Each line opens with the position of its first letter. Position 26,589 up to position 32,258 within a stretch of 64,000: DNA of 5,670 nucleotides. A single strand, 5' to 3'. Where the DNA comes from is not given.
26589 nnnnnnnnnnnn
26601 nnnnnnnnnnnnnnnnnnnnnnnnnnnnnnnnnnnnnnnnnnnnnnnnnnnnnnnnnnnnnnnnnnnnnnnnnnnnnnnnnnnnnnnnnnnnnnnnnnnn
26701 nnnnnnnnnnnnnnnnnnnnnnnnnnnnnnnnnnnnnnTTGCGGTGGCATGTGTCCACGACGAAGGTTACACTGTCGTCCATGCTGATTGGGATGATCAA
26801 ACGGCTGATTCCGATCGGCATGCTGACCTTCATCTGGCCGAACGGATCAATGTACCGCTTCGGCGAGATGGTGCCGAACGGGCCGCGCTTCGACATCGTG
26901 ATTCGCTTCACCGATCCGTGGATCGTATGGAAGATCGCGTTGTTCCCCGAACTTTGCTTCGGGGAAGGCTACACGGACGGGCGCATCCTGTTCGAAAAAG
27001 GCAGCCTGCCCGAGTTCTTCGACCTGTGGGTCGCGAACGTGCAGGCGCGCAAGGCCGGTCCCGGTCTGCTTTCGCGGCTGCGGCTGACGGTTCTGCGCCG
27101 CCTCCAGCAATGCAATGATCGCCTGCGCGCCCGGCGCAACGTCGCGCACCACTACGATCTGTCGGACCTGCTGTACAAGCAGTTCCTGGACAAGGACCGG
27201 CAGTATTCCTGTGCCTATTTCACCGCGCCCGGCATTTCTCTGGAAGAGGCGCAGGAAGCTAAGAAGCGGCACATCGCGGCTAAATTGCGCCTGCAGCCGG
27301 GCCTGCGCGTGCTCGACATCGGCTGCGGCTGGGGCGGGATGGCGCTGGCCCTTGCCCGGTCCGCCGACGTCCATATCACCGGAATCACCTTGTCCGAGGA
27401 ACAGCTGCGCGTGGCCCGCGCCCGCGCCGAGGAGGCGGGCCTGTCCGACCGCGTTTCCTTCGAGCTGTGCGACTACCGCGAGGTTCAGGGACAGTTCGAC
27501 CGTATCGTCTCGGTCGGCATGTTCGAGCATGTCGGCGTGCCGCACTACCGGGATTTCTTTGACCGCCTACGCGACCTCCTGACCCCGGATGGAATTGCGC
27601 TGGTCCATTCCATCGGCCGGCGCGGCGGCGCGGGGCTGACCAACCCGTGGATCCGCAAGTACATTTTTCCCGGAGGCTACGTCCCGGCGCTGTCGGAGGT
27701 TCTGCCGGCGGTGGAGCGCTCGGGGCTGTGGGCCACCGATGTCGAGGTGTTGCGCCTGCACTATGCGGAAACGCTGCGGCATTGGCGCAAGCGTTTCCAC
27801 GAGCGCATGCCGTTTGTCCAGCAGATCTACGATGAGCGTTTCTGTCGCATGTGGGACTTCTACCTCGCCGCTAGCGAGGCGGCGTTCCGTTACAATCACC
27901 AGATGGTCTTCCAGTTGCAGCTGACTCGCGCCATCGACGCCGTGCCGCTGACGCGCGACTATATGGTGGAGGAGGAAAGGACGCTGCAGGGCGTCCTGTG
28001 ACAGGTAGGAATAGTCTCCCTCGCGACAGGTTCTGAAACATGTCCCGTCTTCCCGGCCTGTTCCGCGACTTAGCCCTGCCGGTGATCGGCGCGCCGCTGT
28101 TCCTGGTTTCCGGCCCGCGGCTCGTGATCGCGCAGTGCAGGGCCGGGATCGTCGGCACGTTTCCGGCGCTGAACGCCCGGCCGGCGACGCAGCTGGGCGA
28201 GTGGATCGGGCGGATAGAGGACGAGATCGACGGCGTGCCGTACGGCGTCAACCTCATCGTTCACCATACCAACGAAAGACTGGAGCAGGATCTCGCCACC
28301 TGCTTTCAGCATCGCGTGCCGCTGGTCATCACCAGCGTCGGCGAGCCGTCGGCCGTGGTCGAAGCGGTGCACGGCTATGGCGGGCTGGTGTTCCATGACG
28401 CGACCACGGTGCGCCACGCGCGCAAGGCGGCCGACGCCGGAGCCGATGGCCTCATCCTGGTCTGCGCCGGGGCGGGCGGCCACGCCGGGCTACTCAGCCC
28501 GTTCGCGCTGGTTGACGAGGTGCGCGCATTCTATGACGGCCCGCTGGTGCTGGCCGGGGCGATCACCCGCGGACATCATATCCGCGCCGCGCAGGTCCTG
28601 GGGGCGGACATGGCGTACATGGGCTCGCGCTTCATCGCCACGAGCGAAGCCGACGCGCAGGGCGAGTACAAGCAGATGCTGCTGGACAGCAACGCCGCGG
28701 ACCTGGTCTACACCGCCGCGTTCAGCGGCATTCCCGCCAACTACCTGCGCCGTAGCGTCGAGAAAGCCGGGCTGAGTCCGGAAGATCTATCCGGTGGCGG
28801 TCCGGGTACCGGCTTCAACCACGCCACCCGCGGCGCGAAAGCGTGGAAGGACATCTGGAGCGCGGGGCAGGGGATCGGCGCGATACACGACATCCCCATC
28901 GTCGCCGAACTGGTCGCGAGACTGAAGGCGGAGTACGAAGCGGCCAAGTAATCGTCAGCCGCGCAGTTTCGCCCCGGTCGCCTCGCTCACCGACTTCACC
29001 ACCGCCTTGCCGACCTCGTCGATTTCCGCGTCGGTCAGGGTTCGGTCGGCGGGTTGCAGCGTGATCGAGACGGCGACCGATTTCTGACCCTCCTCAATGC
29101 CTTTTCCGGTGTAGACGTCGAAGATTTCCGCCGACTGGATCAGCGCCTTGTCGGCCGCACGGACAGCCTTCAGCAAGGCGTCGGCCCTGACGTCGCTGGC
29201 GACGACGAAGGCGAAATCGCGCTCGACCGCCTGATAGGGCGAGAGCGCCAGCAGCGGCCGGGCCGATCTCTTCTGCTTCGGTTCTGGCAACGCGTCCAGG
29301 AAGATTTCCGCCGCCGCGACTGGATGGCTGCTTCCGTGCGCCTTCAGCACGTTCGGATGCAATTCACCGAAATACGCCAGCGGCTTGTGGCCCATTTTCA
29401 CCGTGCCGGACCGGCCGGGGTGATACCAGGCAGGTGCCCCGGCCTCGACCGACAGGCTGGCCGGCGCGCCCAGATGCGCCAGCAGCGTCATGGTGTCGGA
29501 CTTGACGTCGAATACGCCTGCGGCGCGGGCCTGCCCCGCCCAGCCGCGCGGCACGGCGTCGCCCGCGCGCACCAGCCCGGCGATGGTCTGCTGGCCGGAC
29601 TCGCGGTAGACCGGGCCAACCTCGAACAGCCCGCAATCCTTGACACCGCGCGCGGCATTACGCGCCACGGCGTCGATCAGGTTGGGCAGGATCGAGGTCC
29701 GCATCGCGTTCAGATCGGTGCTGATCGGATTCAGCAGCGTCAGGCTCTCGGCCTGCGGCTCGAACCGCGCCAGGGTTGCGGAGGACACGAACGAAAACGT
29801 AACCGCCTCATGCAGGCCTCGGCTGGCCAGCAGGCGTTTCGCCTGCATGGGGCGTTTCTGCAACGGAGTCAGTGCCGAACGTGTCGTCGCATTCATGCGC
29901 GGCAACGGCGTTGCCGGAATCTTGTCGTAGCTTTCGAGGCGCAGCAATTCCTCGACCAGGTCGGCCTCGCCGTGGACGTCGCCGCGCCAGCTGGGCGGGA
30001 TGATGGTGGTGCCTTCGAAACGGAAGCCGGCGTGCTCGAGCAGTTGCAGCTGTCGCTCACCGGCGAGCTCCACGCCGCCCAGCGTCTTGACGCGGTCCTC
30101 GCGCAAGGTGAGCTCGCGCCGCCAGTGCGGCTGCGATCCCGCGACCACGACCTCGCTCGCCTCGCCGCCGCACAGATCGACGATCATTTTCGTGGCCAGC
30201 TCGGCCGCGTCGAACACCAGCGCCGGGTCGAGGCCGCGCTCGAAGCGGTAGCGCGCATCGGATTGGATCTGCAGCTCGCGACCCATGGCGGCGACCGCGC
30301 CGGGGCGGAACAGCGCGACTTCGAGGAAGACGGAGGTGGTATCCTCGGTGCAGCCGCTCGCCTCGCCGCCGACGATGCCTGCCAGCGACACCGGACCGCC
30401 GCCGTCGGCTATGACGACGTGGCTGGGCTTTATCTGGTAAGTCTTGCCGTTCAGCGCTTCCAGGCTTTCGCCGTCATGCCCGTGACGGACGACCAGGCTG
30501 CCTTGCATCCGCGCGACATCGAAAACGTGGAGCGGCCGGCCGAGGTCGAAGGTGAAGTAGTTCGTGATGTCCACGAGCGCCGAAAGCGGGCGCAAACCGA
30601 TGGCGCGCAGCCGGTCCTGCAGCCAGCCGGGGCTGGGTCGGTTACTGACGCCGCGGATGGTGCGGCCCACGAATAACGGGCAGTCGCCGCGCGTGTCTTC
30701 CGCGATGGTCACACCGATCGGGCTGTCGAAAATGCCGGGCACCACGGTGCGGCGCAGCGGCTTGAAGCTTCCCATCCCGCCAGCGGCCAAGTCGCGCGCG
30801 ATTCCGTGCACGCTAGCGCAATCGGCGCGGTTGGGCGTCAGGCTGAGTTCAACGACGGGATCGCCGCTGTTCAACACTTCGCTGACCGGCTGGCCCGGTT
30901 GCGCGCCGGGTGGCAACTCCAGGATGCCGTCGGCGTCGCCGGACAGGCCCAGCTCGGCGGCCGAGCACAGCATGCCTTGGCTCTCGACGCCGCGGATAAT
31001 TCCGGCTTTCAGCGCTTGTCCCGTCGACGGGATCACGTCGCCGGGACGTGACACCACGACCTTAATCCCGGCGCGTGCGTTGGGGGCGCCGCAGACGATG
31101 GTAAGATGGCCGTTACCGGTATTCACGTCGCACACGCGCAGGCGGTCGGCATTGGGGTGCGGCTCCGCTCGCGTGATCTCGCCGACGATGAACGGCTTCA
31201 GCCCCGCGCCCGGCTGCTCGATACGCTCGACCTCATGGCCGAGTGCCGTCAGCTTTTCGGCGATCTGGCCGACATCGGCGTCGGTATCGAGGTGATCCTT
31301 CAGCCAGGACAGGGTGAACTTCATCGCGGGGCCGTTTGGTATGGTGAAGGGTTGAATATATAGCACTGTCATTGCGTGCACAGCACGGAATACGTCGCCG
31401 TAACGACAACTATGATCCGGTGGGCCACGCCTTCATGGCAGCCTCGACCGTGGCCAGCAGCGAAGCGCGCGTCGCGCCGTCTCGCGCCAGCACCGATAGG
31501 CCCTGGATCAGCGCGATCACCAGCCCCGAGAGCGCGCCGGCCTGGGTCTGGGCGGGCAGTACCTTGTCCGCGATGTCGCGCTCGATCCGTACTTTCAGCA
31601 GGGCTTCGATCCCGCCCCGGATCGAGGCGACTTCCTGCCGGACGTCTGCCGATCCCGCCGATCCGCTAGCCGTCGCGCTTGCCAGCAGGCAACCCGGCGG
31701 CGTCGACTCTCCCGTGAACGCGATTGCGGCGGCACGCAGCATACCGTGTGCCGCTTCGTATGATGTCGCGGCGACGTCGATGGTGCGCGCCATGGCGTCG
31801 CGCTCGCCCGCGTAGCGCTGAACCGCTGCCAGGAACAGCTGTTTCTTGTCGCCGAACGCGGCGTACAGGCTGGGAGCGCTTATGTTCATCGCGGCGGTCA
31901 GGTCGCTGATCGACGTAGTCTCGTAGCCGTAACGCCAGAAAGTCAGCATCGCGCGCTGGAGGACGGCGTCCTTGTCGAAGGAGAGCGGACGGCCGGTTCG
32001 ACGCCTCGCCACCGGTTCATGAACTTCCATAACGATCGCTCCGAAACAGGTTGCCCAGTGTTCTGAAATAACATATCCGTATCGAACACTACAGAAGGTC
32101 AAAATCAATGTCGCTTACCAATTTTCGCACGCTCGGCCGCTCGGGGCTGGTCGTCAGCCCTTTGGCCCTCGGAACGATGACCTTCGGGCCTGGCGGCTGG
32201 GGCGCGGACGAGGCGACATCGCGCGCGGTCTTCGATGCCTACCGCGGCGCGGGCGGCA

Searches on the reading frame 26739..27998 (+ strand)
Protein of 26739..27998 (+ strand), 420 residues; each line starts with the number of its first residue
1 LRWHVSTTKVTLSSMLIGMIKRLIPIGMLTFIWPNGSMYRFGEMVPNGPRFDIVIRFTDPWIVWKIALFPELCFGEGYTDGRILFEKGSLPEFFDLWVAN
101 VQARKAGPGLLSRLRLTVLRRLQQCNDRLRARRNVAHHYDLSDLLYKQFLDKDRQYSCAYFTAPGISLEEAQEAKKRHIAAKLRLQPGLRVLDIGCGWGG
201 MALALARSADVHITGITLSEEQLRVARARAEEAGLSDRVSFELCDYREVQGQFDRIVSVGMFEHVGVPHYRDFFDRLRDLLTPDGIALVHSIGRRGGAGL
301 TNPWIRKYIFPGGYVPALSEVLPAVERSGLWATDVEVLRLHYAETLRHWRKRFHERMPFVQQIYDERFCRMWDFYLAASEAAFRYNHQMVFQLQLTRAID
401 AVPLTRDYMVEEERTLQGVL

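Call 67: search_protein_families(library=pfam, proteins=[window:26739-27998:+], max_evalue=0.01)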
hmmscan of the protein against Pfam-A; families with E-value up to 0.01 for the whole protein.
window:26739-27998:+ (420 aa): 15 families
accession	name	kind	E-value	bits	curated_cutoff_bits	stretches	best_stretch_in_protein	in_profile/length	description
PF02353.26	CMAS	-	6.7e-91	304.8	27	1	130-393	5-273/273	Mycolic acid cyclopropane synthetase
PF13649.12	Methyltransf_25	-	9.4e-20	71.6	27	1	191-285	1-97/97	Methyltransferase domain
PF08242.18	Methyltransf_12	-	5.4e-15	56.3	30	1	192-286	1-97/98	Methyltransferase domain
PF13847.12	Methyltransf_31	-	1.7e-14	54.2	27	1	187-293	3-113/145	Methyltransferase domain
PF08241.18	Methyltransf_11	-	5.5e-14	53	21.2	1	192-288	1-94/95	Methyltransferase domain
PF13489.12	Methyltransf_23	-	8.6e-12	45.5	27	1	182-307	15-124/164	Methyltransferase domain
PF05175.20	MTS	-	5.3e-06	26.6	23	1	185-258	29-104/170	Methyltransferase small domain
PF01209.24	Ubie_methyltran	-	0.00032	20.5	20.1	1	175-243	36-104/233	ubiE/COQ5 methyltransferase family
PF09445.16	Methyltransf_15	-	0.00083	19.4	22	1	190-249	3-61/165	RNA cap guanine-N2 methyltransferase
PF13679.12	Methyltransf_32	-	0.00096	19.6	27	1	186-250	24-93/143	Methyltransferase domain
PF01596.23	Methyltransf_3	-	0.002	17.9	22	1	184-280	41-143/204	O-methyltransferase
PF01135.25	PCMT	-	0.0026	18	20.3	1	182-246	68-133/210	Protein-L-isoaspartate(D-aspartate) O-methyltransferase (PCMT)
PF07021.18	MetW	-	0.003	17.7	21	1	185-226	11-52/193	Methionine biosynthesis protein MetW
PF01728.25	FtsJ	-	0.0046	17.3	24.1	1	175-228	8-61/181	FtsJ-like methyltransferase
PF06325.19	PrmA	-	0.0055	16.7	22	1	185-258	159-232/296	Ribosomal protein L11 methyltransferase (PrmA)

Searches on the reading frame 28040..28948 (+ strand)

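Call 75: search_protein_families(library=pfam, proteins=[window:28040-28948:+], max_evalue=0.0001)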
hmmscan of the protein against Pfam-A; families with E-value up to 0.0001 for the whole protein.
window:28040-28948:+ (303 aa): 2 families
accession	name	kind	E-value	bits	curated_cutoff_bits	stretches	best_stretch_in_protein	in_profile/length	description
PF03060.21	NMO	-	1.7e-29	103.7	28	1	39-296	63-329/331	Nitronate monooxygenase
PF01070.24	FMN_dh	-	1.1e-05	25.1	24.9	1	123-208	228-315/350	FMN-dependent dehydrogenase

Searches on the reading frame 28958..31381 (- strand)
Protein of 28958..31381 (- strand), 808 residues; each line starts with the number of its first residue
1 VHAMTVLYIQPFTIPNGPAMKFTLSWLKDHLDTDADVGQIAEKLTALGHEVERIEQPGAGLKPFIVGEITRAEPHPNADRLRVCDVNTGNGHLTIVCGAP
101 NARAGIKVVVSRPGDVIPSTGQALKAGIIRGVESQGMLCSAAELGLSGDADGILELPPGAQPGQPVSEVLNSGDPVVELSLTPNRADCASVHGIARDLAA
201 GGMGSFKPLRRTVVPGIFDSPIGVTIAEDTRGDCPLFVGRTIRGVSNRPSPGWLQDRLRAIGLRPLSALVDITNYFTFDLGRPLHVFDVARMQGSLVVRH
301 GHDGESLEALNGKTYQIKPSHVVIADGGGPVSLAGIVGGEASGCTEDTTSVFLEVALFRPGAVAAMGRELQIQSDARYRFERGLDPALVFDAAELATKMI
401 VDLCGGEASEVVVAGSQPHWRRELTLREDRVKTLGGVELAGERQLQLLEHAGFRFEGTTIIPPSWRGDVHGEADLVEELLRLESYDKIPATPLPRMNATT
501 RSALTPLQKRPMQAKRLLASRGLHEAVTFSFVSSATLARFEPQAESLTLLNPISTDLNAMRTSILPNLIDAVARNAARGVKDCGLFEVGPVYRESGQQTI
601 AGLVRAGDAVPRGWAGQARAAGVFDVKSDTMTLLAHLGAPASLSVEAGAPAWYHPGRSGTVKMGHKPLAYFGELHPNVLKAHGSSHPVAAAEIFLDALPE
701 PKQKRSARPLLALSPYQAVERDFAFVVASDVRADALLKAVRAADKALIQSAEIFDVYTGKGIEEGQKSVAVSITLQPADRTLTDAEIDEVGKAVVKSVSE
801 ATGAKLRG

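Call 75: search_protein_families(library=pfam, proteins=[window:28958-31381:-], max_evalue=0.0001)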
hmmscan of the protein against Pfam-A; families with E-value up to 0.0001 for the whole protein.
window:28958-31381:- (808 aa): 5 families
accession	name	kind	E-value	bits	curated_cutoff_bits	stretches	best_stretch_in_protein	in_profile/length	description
PF03483.22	B3_4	-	1e-62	211.2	29.3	1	234-405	2-174/174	B3/4 domain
PF17759.6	tRNA_synthFbeta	-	2.7e-50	171.3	22.4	1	493-694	5-213/214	Phenylalanyl tRNA synthetase beta chain CLM domain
PF03147.19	FDX-ACB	-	1.9e-28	99.2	31.1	1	714-807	1-94/94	Ferredoxin-fold anticodon binding domain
PF01588.26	tRNA_bind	-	6.9e-22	77.8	27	1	65-164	2-95/96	Putative tRNA binding domain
PF03484.21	B5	-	2.2e-13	50.6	28.6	1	425-485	2-67/67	tRNA synthetase B5 domain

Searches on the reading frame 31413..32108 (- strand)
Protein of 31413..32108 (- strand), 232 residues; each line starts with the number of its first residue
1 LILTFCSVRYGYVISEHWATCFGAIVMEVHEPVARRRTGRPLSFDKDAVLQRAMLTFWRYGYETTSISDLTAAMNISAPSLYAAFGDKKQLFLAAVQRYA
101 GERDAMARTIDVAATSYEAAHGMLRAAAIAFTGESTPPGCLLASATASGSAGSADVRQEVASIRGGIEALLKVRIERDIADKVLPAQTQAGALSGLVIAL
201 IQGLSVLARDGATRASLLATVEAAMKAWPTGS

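Call 75: search_protein_families(library=pfam, proteins=[window:31413-32108:-], max_evalue=0.0001)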
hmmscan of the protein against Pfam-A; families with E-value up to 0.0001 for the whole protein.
window:31413-32108:- (232 aa): 2 families
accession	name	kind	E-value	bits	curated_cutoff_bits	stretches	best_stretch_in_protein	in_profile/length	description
PF00440.29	TetR_N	-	1.8e-09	37.7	24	1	50-95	2-47/47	Bacterial regulatory proteins, tetR family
PF16925.10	TetR_C_13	-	1.7e-05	25.6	27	1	133-209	18-94/109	Tetracyclin repressor-like, C-terminal domain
